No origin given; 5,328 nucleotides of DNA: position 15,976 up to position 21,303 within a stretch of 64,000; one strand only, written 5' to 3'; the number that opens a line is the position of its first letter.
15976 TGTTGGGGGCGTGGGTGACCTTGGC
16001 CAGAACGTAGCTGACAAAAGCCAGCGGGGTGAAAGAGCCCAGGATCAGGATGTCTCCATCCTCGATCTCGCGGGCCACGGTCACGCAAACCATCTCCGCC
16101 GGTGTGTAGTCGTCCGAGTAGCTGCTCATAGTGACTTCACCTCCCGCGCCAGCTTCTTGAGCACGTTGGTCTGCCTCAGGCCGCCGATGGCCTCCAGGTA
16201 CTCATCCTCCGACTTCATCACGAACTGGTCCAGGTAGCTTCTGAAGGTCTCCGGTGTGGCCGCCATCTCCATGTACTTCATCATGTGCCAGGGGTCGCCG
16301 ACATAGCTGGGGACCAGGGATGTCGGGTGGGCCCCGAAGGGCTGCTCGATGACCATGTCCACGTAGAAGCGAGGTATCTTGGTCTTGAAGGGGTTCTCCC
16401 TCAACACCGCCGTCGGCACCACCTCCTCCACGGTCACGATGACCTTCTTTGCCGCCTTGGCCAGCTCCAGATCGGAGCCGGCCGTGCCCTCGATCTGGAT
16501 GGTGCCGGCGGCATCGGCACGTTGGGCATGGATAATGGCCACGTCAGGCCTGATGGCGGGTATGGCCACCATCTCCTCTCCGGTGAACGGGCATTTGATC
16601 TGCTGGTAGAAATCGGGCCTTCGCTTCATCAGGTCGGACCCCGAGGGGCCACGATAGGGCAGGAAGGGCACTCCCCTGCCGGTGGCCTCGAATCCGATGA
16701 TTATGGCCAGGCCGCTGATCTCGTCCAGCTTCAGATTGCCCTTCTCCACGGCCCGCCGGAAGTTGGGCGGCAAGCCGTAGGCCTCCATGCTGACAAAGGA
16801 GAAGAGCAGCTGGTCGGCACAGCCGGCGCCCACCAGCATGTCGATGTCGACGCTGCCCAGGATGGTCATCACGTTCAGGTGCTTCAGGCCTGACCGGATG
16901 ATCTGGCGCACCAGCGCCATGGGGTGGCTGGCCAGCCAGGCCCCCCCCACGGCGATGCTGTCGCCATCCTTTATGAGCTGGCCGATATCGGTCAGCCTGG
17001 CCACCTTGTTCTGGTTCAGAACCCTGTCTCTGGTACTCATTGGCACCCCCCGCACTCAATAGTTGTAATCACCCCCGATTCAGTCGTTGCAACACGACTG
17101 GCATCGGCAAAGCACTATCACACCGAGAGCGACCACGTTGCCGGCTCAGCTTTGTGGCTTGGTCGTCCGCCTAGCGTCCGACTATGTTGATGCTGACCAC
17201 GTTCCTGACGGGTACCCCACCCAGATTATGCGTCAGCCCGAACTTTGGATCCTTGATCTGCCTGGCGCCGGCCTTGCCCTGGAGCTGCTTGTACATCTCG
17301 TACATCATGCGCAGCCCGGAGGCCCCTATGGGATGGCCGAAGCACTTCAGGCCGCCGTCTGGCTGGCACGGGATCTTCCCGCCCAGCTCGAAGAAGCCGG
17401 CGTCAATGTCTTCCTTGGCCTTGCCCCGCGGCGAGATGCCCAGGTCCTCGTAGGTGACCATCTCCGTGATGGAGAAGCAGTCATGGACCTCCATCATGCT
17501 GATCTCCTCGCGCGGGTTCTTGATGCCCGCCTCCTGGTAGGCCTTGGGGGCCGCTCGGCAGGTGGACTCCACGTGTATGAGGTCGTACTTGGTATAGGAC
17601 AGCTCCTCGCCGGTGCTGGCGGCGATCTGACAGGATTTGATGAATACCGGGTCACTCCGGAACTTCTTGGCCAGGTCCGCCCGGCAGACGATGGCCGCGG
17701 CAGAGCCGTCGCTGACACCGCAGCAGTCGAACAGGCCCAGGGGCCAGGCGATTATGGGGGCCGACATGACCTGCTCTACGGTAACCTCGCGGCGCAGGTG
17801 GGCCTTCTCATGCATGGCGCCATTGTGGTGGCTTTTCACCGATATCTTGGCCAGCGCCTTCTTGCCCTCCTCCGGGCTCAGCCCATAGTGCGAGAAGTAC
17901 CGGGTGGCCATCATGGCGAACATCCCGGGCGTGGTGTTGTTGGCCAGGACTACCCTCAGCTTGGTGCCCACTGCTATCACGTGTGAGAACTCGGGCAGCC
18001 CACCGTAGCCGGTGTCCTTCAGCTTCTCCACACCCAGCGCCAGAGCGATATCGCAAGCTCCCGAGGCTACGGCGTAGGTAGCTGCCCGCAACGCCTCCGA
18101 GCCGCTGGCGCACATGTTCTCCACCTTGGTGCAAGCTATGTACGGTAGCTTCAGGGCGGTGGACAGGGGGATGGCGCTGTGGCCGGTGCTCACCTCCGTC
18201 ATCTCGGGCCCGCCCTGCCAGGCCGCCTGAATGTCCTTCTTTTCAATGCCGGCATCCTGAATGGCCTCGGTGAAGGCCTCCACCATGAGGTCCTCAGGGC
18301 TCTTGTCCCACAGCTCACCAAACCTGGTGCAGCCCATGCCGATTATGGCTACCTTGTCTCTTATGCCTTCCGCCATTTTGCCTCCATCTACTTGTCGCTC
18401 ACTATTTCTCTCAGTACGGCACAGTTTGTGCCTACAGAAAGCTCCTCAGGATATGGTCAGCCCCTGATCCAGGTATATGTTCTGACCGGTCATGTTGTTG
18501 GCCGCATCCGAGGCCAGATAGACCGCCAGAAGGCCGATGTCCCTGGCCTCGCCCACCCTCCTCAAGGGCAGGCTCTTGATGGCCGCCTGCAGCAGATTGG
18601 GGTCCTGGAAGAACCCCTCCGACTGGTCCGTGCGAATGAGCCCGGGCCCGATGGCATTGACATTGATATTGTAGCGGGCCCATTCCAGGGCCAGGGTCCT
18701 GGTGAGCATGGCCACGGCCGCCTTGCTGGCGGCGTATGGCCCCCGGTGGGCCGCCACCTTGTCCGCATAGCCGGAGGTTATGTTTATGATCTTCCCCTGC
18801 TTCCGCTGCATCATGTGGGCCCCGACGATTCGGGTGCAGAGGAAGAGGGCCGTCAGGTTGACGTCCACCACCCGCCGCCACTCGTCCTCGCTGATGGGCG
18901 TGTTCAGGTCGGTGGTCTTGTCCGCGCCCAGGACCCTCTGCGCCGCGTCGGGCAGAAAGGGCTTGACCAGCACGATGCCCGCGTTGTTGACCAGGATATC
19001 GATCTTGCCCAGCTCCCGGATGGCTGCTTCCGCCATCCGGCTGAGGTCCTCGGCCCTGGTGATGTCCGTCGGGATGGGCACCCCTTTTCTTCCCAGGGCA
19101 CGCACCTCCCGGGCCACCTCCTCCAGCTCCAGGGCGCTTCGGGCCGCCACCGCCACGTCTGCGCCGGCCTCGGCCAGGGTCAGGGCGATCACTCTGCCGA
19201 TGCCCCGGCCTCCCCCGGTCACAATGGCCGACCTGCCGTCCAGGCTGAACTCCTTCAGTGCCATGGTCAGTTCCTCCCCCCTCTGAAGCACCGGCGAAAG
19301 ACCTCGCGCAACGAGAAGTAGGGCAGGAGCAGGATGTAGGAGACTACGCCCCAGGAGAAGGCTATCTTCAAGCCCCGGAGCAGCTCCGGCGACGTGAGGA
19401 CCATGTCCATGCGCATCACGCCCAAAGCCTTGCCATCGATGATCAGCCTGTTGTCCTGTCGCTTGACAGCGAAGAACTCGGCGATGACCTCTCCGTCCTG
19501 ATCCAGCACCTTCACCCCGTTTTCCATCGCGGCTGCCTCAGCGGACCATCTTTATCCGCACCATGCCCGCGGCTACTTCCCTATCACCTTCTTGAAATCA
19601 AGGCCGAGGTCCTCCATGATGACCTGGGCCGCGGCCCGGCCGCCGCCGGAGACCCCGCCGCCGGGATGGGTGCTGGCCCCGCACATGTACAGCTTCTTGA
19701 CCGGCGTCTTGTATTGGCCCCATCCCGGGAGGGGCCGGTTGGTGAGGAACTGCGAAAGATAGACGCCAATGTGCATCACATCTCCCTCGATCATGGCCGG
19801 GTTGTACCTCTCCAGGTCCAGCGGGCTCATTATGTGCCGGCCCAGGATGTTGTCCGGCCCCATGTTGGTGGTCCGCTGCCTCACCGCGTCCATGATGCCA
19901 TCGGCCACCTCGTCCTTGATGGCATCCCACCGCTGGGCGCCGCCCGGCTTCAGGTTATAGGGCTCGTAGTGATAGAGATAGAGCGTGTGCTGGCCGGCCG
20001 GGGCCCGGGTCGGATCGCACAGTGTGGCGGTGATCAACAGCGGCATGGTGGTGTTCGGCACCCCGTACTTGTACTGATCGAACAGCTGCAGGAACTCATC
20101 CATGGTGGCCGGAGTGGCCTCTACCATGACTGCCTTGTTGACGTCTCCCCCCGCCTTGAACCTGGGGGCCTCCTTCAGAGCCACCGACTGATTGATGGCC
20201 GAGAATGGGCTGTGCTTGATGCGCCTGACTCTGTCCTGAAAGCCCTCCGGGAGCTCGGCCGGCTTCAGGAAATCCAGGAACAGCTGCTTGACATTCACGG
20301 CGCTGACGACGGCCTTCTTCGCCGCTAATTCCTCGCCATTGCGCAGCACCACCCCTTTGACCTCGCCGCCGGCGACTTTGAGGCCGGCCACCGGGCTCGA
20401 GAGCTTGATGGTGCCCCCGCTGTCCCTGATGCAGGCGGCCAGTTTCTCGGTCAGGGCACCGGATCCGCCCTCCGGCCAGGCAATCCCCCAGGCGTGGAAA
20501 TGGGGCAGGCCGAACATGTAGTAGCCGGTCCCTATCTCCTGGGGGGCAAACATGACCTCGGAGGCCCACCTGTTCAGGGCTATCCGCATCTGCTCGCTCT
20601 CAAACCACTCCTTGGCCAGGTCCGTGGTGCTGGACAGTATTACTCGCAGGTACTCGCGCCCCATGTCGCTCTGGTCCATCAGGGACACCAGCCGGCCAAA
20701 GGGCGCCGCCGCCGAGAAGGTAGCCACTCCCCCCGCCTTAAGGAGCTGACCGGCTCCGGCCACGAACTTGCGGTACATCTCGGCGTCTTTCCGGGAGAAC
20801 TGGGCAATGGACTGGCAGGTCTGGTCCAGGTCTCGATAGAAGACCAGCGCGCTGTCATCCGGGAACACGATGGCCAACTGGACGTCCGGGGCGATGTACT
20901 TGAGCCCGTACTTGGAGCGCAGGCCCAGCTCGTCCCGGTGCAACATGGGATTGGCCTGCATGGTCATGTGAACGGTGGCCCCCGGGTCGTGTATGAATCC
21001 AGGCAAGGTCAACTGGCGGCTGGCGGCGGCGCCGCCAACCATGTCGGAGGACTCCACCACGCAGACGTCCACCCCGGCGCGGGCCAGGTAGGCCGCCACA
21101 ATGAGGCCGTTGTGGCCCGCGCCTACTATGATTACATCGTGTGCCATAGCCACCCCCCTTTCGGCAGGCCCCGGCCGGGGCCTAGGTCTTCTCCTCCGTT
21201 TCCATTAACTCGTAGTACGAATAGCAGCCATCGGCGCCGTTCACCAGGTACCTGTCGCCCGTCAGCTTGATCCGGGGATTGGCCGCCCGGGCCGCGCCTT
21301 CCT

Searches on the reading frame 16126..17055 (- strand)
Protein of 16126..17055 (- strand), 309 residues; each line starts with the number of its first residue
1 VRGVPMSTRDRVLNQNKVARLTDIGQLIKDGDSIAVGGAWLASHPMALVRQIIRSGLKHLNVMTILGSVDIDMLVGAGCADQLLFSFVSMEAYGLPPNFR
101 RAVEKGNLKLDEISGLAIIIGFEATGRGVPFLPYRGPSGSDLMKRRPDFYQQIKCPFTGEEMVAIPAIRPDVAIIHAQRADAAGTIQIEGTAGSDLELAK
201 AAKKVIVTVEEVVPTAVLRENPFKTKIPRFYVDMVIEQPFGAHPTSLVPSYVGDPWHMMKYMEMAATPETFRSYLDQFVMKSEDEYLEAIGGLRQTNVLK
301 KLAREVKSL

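Call 11: search_protein_families(library=pfam, proteins=[window:16126-17055:-], max_evalue=0.001)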
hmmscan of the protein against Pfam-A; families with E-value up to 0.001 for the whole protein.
window:16126-17055:- (309 aa): 1 family
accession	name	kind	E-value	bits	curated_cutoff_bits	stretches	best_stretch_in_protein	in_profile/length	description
PF01144.29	CoA_trans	-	1.9e-30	106.3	23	1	26-237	10-216/217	Coenzyme A transferase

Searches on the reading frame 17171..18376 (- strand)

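Call 11: search_protein_families(library=pfam, proteins=[window:17171-18376:-], max_evalue=0.001)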
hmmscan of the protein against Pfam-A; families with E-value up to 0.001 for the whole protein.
window:17171-18376:- (401 aa): 4 families
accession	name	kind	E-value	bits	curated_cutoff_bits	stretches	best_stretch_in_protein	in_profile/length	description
PF22691.2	Thiolase_C_1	-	1e-34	119.8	28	1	263-396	12-141/144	Thiolase C-terminal domain-like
PF00108.29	Thiolase_N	-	1.1e-18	68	26.4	1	9-233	1-259/260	Thiolase, N-terminal domain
PF02803.24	Thiolase_C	-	1.8e-08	34.5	27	1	274-369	26-101/123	Thiolase, C-terminal domain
PF00109.32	ketoacyl-synt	-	2.7e-05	24.3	20.8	0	85-119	170-204/252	Beta-ketoacyl synthase, N-terminal domain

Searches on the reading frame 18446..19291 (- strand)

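Call 11: search_protein_families(library=pfam, proteins=[window:18446-19291:-], max_evalue=0.001)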
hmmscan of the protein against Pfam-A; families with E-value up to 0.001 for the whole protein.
window:18446-19291:- (281 aa): 3 families
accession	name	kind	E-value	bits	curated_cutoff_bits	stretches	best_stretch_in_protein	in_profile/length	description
PF13561.12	adh_short_C2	-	1.7e-60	205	27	1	29-279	6-236/236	Enoyl-(Acyl carrier protein) reductase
PF00106.31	adh_short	-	4.9e-57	193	26.6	1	22-228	3-191/195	short chain dehydrogenase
PF08659.16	KR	-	5.7e-07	30.1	22.6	1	23-111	4-96/180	KR domain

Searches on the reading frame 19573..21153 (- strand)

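Call 11: search_protein_families(library=pfam, proteins=[window:19573-21153:-], max_evalue=0.001)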
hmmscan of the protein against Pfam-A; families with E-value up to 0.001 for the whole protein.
window:19573-21153:- (526 aa): 10 families
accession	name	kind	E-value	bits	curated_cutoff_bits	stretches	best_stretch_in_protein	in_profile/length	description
PF01593.30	Amino_oxidase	-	2.7e-18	66.9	19.8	1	16-512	3-443/443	Flavin containing amine oxidoreductase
PF13450.12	NAD_binding_8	-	2.8e-12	47.2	21.9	1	9-69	1-59/68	NAD(P)-binding Rossmann-like domain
PF01266.30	DAO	-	6.2e-12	46.1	27.9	1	6-292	1-209/353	FAD dependent oxidoreductase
PF01946.23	Thi4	-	3.4e-07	30.2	26.2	1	3-43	16-57/235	Thi4 family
PF00890.30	FAD_binding_2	-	6.7e-07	29.3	20.4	1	6-45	1-40/414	FAD binding domain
PF01494.25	FAD_binding_3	-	9.2e-06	25.5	22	1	6-36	3-33/349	FAD binding domain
PF12831.13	FAD_oxidored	-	1.1e-05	25.4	27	1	6-48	1-43/416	FAD dependent oxidoreductase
PF07992.20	Pyr_redox_2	-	0.00034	20.6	26.1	0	6-39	2-36/291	Pyridine nucleotide-disulphide oxidoreductase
PF03486.20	HI0933_like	-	0.0004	20.3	50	0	5-40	1-36/244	HI0933-like protein Rossmann domain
PF00070.33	Pyr_redox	-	0.00097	20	22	0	7-40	2-35/82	Pyridine nucleotide-disulphide oxidoreductase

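Call 74: search_protein_families(library=ncbifam, proteins=[window:19573-21153:-], max_evalue=0.00001)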
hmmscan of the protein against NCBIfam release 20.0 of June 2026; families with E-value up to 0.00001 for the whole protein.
window:19573-21153:- (526 aa): 20 families
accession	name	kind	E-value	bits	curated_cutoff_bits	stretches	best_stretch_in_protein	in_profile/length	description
NF045689.1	BCarotKetCrtO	equivalog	3.3e-86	290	1000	1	4-514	3-537/563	beta-carotene ketolase CrtO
TIGR02734.1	crtI_fam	subfamily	3.5e-41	141.5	238.1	1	7-517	1-493/504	phytoene desaturase family protein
NF045637.1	carotdesatCrtDProt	equivalog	1.7e-24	86.3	580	1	7-285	1-275/485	1-hydroxycarotenoid 3,4-desaturase CrtD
TIGR02733.1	desat_CrtD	equivalog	1.2e-21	77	549.7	2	230-512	230-485/492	C-3',4' desaturase CrtD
NF058655.1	CrtID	equivalog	1.6e-20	73.4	640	1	7-289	1-275/478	bifunctional phytoene desaturase/3,4-desaturase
TIGR02730.1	carot_isom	equivalog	4.9e-20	71.8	586.9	1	5-513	1-489/493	carotenoid isomerase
NF005560.0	PRK07233.1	equivalog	5.7e-16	58.4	252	1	7-47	3-43/435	hypothetical protein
NF005547.0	PRK07208.1-3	equivalog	4.5e-11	42.2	380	0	5-63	5-61/465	hypothetical protein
TIGR03467.1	HpnE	equivalog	1.3e-10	41.2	283.05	1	7-68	1-62/430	hydroxysqualene dehydroxylase HpnE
NF005548.0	PRK07208.1-4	equivalog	4e-10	38.9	389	1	4-60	3-57/488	hypothetical protein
NF042421.1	hydcarot_desat_CrtD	equivalog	1e-08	34.1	500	1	6-502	3-470/487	1-hydroxycarotenoid 3,4-desaturase CrtD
TIGR00292.1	TIGR00292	equivalog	1.8e-08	33.9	148.3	1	3-43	20-60/254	sulfide-dependent adenosine diphosphate thiazole synthase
NF004789.0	PRK06134.1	subfamily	1.9e-08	33.3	747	0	4-45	12-53/581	FAD-dependent oxidoreductase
NF009477.0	PRK12843.1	equivalog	4.9e-08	31.9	758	1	4-47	16-59/578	FAD-dependent oxidoreductase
NF053676.1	4oxCHCAChcC1Cy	equivalog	2.1e-07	29.8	1000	0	5-44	2-41/528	4-oxocyclohexanecarboxylate 2-dehydrogenase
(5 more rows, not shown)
